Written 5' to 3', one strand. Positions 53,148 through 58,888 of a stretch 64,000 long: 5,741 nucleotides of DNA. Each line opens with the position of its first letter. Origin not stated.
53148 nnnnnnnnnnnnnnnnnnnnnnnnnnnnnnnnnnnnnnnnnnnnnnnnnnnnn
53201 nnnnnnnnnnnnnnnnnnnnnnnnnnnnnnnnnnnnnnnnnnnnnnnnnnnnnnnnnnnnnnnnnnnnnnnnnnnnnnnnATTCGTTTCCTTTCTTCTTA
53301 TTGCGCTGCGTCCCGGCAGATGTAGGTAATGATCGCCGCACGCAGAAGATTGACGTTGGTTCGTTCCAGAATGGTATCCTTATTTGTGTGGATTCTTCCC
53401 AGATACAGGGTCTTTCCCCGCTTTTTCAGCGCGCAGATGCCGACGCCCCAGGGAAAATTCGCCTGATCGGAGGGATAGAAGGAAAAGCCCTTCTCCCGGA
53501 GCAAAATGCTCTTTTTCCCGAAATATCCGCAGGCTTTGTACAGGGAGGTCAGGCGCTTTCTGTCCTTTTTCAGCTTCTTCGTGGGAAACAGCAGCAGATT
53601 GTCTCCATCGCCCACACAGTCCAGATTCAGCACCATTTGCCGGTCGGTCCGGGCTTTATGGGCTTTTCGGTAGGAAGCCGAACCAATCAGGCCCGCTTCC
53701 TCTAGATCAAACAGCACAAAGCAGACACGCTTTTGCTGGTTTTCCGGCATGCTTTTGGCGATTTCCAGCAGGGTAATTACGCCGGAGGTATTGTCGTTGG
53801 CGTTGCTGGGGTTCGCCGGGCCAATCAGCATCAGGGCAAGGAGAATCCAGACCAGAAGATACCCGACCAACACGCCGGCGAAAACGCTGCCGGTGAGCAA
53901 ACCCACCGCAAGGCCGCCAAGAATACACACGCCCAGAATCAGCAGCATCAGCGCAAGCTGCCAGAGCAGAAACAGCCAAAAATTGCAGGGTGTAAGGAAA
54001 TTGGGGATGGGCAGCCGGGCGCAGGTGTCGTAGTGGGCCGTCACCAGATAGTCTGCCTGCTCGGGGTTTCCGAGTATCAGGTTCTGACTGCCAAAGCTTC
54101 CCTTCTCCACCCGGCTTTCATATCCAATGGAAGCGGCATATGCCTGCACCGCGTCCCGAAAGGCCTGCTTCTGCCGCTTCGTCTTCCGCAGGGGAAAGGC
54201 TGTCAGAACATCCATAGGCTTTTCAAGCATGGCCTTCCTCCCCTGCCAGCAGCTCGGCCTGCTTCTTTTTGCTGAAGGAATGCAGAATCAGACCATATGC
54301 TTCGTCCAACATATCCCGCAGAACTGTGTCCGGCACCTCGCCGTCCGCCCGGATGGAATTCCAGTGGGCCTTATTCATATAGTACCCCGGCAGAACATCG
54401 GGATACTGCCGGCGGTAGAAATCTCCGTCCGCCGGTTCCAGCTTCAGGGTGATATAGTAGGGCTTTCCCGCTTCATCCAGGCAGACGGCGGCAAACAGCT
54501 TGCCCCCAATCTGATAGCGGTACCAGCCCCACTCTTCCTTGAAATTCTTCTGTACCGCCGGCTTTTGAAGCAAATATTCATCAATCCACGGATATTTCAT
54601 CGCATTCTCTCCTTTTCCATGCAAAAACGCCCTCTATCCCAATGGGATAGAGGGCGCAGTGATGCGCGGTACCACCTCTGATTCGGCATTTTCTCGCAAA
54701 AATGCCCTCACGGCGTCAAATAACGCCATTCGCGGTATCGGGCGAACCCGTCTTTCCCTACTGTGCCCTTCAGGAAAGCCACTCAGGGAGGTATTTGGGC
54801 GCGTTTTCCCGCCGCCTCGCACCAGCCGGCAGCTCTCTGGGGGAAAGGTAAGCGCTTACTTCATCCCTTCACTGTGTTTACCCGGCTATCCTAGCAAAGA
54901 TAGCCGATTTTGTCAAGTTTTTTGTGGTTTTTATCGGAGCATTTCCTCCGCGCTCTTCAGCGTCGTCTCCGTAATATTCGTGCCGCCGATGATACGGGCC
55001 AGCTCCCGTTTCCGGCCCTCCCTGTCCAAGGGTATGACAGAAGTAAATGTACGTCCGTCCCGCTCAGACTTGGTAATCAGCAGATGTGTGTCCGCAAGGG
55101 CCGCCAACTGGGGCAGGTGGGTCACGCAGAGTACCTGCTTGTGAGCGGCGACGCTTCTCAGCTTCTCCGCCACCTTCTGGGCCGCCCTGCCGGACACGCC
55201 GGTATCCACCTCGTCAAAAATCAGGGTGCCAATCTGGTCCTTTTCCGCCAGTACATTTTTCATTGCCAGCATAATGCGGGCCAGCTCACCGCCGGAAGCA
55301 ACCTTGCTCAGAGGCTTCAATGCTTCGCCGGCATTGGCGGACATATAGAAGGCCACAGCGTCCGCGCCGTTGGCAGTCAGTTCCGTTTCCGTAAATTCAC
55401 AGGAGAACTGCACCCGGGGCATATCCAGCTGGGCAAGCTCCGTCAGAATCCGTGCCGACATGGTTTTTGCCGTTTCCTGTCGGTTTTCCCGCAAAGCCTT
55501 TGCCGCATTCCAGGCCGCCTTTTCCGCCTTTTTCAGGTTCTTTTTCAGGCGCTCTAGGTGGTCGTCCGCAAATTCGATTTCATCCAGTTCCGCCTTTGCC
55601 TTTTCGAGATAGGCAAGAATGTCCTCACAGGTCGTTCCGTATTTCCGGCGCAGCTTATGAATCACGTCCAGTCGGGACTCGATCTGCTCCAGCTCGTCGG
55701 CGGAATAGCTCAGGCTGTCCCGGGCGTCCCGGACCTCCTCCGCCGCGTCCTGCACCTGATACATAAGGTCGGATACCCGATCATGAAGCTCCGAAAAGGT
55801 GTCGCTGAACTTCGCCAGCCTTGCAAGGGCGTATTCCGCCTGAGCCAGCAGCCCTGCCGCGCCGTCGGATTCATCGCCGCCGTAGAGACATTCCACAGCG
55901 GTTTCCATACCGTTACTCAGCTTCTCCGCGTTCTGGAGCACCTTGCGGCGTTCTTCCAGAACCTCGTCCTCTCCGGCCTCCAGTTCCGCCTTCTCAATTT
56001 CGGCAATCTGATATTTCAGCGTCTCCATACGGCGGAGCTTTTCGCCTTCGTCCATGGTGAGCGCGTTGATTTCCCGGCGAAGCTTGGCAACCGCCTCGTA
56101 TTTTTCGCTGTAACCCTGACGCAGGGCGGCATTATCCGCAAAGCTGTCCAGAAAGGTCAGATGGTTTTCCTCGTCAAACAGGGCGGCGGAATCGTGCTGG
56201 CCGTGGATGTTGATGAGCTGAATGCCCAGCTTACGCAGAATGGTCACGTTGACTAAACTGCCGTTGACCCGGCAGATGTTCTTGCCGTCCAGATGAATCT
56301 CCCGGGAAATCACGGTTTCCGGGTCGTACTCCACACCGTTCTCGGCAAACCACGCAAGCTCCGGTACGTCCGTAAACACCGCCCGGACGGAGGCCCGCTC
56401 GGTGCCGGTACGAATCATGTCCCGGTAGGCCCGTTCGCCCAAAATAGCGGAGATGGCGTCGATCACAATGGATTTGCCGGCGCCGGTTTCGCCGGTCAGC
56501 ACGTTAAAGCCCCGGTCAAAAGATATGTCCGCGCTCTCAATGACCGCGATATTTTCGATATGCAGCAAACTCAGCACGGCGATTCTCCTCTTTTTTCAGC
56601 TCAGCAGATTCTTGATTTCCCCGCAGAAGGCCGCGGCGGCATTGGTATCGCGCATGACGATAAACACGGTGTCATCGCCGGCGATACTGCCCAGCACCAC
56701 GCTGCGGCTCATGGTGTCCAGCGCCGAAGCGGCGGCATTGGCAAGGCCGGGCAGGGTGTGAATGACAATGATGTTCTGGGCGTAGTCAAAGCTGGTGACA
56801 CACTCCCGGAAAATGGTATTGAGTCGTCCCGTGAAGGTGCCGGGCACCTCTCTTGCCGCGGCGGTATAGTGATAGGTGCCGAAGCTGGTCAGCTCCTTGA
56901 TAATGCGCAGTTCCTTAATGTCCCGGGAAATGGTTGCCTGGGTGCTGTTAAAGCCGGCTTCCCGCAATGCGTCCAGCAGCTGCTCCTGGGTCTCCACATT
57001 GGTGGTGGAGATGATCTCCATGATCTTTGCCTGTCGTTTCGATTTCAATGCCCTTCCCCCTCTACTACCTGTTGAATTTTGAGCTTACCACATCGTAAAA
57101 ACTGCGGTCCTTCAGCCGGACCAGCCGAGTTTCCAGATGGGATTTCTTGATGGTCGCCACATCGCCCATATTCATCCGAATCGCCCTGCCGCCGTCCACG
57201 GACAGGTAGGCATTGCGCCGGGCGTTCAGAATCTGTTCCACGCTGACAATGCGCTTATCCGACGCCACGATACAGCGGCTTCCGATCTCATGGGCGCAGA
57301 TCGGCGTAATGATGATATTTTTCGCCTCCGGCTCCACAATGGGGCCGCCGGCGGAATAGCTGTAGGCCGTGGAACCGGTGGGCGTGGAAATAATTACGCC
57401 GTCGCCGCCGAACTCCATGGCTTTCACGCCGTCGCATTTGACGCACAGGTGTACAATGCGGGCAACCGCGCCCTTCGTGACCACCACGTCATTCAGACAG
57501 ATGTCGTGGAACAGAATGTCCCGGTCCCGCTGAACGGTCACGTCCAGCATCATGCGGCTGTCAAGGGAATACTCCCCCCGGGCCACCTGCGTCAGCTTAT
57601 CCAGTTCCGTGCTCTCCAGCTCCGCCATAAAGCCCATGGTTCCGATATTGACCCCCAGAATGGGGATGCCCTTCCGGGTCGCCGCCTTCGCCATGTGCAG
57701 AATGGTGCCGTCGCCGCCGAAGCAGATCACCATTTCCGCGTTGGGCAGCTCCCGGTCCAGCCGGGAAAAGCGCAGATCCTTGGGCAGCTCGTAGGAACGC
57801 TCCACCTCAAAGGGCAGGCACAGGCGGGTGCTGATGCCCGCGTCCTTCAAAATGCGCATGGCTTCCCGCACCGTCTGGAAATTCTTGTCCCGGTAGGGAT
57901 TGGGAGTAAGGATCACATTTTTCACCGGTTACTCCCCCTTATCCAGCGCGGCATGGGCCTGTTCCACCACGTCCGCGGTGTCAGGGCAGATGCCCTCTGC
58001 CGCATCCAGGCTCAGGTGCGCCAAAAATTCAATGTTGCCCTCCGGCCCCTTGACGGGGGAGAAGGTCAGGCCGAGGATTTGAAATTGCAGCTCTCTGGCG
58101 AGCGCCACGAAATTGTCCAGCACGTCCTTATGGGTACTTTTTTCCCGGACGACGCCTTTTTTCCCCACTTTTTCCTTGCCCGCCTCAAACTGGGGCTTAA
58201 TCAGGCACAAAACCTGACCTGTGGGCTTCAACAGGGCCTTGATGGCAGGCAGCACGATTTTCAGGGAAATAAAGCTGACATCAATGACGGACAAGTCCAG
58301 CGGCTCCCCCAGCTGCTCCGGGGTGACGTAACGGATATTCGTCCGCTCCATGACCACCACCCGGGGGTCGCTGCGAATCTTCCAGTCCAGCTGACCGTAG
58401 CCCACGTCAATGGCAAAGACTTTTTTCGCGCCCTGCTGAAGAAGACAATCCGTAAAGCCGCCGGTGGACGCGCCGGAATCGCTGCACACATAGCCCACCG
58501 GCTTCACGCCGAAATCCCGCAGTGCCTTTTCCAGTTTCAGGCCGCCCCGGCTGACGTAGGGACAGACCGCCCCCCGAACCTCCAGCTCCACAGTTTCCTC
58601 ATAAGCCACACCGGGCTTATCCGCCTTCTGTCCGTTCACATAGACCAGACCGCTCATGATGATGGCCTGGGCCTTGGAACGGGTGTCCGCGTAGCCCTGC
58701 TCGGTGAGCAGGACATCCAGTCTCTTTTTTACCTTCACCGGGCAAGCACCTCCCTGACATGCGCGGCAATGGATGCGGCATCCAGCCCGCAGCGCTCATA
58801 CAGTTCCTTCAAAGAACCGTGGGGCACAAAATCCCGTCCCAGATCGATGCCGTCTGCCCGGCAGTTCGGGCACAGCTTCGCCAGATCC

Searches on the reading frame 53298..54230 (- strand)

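Call 54: search_protein_families(library=pfam, proteins=[window:53298-54230:-], max_evalue=0.01)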
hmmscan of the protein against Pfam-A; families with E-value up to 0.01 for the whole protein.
window:53298-54230:- (310 aa): 3 families
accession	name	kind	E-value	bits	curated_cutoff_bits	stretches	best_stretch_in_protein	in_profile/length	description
PF04389.22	Peptidase_M28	-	1.7e-20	74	21.3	1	143-288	29-175/193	Peptidase family M28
PF16254.10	DUF4910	-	1.9e-05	24.1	26.6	1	140-219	79-157/247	Domain of unknown function (DUF4910)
PF03609.19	EII-Sor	-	0.0014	18.6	26.3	1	93-146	19-72/233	PTS system sorbose-specific iic component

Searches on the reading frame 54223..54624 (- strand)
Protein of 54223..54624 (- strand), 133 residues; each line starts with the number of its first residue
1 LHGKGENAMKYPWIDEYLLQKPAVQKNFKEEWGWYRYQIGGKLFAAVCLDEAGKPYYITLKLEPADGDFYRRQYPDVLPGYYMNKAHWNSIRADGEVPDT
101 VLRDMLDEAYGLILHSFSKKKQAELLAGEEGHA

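Call 54: search_protein_families(library=pfam, proteins=[window:54223-54624:-], max_evalue=0.01)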
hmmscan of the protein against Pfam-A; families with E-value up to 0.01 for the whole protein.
window:54223-54624:- (133 aa): 1 family
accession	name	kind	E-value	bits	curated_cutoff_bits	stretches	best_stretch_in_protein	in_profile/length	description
PF04237.18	YjbR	-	9.1e-22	78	30.1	1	19-111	1-87/88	YjbR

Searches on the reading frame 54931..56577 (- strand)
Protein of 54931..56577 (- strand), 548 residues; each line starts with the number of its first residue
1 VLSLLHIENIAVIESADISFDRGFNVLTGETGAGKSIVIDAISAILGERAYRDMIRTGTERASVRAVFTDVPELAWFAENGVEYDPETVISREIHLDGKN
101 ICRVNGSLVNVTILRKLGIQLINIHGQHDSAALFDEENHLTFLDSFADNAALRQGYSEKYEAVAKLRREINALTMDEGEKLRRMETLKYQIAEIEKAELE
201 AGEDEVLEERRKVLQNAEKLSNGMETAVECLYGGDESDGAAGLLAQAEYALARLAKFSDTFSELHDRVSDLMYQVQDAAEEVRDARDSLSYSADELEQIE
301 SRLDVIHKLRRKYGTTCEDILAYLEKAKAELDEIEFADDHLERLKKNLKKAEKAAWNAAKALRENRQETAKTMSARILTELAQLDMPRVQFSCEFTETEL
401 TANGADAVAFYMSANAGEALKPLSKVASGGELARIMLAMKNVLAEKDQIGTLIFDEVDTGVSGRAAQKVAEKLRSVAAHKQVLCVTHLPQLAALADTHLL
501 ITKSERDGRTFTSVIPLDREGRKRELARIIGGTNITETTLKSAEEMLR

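Call 54: search_protein_families(library=pfam, proteins=[window:54931-56577:-], max_evalue=0.01)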
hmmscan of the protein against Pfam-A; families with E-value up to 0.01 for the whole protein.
window:54931-56577:- (548 aa): 9 families
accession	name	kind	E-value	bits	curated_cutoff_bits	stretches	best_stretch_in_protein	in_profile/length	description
PF02463.25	SMC_N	-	1.3e-18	67.7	40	1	3-505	3-215/220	RecF/RecN/SMC N terminal domain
PF13476.12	AAA_23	-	1.2e-11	46.1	27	1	5-197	2-180/201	AAA domain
PF13304.12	AAA_21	-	1.1e-05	26.1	27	0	24-48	1-25/304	AAA domain, putative AbiEii toxin, Type IV TA system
PF13555.12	AAA_29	-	1.3e-05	25.3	27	1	15-46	14-46/61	P-loop containing region of AAA domain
PF13175.12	AAA_15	-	1.9e-05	24.9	32.1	1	1-491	1-373/374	AAA ATPase domain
PF13401.12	AAA_22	-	0.00015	22.5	27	0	21-69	4-39/130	AAA domain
PF00270.35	DEAD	-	0.00047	20.4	26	0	212-296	60-145/167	DEAD/DEAH box helicase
PF00005.33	ABC_tran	-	0.0032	18.5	25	0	26-46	15-35/137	ABC transporter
PF06009.19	Laminin_II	-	0.0093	16.4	33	1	252-312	24-84/138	Laminin Domain II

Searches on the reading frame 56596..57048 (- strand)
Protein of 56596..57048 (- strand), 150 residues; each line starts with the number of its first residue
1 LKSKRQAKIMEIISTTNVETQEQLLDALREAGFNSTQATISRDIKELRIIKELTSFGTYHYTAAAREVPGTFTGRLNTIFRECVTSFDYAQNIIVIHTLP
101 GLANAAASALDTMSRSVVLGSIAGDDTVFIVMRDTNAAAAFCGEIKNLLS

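Call 4: search_protein_families(library=pfam, proteins=[window:56596-57048:-])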
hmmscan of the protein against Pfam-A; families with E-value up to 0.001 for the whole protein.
window:56596-57048:- (150 aa): 2 families
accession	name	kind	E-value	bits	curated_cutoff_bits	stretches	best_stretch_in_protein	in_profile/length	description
PF02863.23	Arg_repressor_C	-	5.6e-26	90.6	25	1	80-146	1-67/68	Arginine repressor, C-terminal domain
PF01316.27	Arg_repressor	-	3.9e-19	68.6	27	1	2-62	3-63/70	Arginine repressor, DNA binding domain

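Call 5: search_protein_families(library=ncbifam, proteins=[window:56596-57048:-])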
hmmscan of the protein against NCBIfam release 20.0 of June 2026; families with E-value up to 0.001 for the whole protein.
window:56596-57048:- (150 aa): 5 families
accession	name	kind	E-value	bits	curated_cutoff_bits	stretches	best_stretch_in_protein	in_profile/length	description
NF001680.0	PRK00441.1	equivalog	4.6e-48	163.2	184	1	1-149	1-148/150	arginine repressor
TIGR01529.1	argR_whole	equivalog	1.4e-38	132.2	130.45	1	4-149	2-146/146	arginine repressor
NF003281.1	PRK04280.1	equivalog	4.5e-36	124.2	182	1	1-149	1-148/148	transcriptional regulator AhrC/ArgR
NF002880.0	PRK03341.1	equivalog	5e-30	104.3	200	1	2-148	15-166/170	arginine repressor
NF003457.0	PRK05066.1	equivalog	3.4e-17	62.4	194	1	9-149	14-152/156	transcriptional regulator ArgR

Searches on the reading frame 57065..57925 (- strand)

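Call 4: search_protein_families(library=pfam, proteins=[window:57065-57925:-])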
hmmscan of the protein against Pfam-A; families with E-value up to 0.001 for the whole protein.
window:57065-57925:- (286 aa): 2 families
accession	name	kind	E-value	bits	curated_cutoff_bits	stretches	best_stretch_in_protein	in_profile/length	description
PF20143.4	NAD_kinase_C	-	4.5e-29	101.2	23.7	1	144-271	1-126/126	ATP-NAD kinase C-terminal domain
PF01513.26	NAD_kinase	-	1.9e-14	54.5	25.5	1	9-114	6-125/130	ATP-NAD kinase N-terminal domain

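Call 5: search_protein_families(library=ncbifam, proteins=[window:57065-57925:-])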
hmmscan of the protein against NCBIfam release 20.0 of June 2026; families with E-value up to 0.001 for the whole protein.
window:57065-57925:- (286 aa): 18 families
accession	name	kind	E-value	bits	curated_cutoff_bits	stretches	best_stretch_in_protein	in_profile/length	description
NF002892.0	PRK03372.1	equivalog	2.5e-70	237.2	299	1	2-285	6-293/312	NAD kinase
NF002306.0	PRK01231.1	equivalog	1.7e-59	201.4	316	1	14-284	21-289/299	NAD(+) kinase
NF002521.0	PRK01911.1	equivalog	3.8e-54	184.1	309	1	8-284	7-284/292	NAD kinase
NF002984.0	PRK03708.1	equivalog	1.7e-53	181.8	326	1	47-284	42-273/277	NAD(+) kinase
NF010678.0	PRK14076.1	equivalog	4.7e-53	180.9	493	1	56-284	343-567/570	bifunctional NADP phosphatase/NAD kinase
NF002732.0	PRK02649.1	equivalog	7.3e-52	176.8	348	1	63-283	69-288/305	NAD(+) kinase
NF002561.0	PRK02155.1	equivalog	1.1e-50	172.6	371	1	62-284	64-285/297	NAD kinase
NF002893.0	PRK03378.1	equivalog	3.9e-48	164.3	386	1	51-284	52-285/292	NAD(+) kinase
NF002579.0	PRK02231.1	equivalog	7e-48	163.5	459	1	4-284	15-294/301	NAD(+) kinase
NF002731.0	PRK02645.1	equivalog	2.2e-47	161.9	312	1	62-284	57-290/305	NAD(+) kinase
NF002255.0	PRK01185.1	subfamily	3.4e-45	154.2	304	1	46-281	36-262/271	NAD(+) kinase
NF010679.0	PRK14077.1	equivalog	4.2e-42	144.5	343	1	55-284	57-283/287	NAD(+) kinase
NF003391.0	PRK04539.1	equivalog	4.7e-41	140.8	470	1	63-284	69-289/296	inorganic polyphosphate/ATP-NAD kinase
NF010677.0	PRK14075.1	equivalog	4.5e-38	131.3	260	1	62-283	42-249/257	NAD(+) kinase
NF003406.0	PRK04761.1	equivalog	1e-28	100.3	211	1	57-269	31-239/257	NAD kinase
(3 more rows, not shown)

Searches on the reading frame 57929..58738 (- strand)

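Call 4: search_protein_families(library=pfam, proteins=[window:57929-58738:-])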
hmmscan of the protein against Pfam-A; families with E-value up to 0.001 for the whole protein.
window:57929-58738:- (269 aa): 2 families
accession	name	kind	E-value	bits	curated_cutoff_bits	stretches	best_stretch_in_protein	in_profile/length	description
PF01728.25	FtsJ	-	1.1e-44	152.9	24.1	1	61-242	1-179/181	FtsJ-like methyltransferase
PF01479.30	S4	-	1.2e-12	47.8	22.8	1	6-43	2-39/48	S4 domain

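Call 5: search_protein_families(library=ncbifam, proteins=[window:57929-58738:-])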
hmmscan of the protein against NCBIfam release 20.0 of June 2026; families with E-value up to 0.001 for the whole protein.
window:57929-58738:- (269 aa): 5 families
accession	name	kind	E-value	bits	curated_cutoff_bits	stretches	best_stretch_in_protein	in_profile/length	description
TIGR00478.1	tly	subfamily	1.3e-82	276.5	185.8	1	6-237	1-228/228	TlyA family rRNA (cytidine-2'-O)-methyltransferase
NF049952.1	23rRNACMtaseTlyA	equivalog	4.5e-54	183.4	250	1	6-241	2-233/236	23S rRNA (cytidine-2'-O)-methyltransferase TlyA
TIGR01017.1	rpsD_bact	equivalog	3.4e-05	23.7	177.2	1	3-55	88-140/200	30S ribosomal protein S4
NF003717.0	PRK05327.1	equivalog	0.00013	21.9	116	1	4-55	91-142/202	30S ribosomal protein S4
NF003139.0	PRK04051.1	equivalog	0.00021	21.2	138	1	4-53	102-151/179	30S ribosomal protein S4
